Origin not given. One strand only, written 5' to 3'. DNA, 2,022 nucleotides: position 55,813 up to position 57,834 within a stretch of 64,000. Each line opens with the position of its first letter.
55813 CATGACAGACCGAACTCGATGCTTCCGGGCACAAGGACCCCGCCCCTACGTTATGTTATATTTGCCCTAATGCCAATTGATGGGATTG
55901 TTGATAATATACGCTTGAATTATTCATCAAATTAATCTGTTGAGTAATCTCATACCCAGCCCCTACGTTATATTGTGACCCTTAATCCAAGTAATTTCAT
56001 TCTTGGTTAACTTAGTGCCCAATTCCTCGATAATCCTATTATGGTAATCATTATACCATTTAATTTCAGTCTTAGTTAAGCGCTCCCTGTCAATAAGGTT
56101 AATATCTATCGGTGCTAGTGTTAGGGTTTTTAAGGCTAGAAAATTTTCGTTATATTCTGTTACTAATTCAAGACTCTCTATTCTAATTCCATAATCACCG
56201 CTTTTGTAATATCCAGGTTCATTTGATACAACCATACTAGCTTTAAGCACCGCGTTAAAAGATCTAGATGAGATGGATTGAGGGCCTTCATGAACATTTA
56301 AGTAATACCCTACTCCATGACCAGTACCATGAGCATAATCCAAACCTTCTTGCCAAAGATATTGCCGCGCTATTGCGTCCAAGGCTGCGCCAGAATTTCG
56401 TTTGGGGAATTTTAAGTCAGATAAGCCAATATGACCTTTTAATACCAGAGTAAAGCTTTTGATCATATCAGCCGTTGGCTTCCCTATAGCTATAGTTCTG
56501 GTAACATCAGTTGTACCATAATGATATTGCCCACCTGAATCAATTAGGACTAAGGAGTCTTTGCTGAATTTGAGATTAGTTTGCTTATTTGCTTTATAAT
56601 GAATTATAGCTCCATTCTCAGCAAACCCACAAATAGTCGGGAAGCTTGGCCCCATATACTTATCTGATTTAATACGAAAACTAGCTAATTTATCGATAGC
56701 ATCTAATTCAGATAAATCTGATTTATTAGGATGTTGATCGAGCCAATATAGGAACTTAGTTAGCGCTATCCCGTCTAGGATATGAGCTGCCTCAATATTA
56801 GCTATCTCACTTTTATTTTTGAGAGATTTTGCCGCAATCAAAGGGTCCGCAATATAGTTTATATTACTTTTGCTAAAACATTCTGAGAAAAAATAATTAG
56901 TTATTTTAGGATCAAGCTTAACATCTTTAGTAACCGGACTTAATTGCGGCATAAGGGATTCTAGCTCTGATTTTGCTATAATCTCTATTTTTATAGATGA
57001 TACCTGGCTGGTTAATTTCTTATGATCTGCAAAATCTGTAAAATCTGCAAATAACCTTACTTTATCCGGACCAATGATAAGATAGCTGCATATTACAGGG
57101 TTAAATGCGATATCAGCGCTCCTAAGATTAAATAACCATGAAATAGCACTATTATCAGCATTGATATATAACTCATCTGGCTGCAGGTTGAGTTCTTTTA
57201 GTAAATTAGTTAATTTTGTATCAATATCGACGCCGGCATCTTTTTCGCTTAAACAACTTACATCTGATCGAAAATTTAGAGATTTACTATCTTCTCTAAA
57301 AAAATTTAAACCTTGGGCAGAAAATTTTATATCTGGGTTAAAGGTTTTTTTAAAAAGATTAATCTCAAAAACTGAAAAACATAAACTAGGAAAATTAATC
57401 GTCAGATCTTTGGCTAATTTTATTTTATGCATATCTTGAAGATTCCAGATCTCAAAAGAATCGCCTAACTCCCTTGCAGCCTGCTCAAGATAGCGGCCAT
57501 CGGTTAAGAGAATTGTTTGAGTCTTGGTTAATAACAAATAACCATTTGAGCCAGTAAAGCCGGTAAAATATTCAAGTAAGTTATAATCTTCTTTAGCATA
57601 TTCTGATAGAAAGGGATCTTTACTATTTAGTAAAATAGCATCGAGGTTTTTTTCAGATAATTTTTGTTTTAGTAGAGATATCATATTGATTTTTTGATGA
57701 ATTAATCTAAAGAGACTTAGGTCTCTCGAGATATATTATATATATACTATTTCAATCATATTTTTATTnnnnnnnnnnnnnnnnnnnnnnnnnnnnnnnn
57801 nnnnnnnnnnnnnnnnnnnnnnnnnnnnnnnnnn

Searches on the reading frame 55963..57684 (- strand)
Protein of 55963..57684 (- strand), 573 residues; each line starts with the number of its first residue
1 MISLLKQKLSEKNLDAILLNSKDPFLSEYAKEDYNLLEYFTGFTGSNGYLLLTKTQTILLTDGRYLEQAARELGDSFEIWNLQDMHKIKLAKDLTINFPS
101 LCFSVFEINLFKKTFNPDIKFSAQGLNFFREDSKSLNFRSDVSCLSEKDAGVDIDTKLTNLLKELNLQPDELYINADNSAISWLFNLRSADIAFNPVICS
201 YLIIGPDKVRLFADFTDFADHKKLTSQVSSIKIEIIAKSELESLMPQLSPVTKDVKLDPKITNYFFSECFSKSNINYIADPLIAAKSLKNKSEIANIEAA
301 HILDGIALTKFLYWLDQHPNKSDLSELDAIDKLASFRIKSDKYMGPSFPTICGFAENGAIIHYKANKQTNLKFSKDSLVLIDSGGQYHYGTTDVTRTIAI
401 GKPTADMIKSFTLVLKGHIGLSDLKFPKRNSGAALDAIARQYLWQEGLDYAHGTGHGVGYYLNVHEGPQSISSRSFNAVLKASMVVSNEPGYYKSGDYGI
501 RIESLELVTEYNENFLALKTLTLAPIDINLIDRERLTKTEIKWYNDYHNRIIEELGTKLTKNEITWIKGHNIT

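Call 5: search_protein_families(library=pfam, proteins=[window:55963-57684:-], max_evalue=0.1)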
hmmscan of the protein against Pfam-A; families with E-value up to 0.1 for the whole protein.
window:55963-57684:- (573 aa): 4 families
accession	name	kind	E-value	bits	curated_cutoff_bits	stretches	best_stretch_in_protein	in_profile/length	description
PF00557.29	Peptidase_M24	-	3.5e-48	164.6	23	1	296-510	2-208/208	Metallopeptidase family M24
PF16189.11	Creatinase_N_2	-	1.4e-23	84.2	29.7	1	141-293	9-161/161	Creatinase/Prolidase N-terminal domain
PF16188.10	Peptidase_M24_C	-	8.1e-17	61.4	28.9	1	514-568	1-57/63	C-terminal region of peptidase_M24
PF01321.24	Creatinase_N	-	1.7e-10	42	22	1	3-82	3-71/128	Creatinase/Prolidase N-terminal domain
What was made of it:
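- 55963..57684 (-): pepP (Xaa-Pro aminopeptidase, M24), convergent with rnhB. Pfam Peptidase_M24, E 3.5e-48, plus Creatinase_N and M24_C domains (call 5).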

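Call 70: find_encoding_contigs(protein=window:55963-57684:-, flank=5000, max_places=10)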
Protein window:55963-57684:- (573 aa): no gene with exactly this product is on record in the collection.
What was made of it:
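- Tried and rejected: Not on record (call 70).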
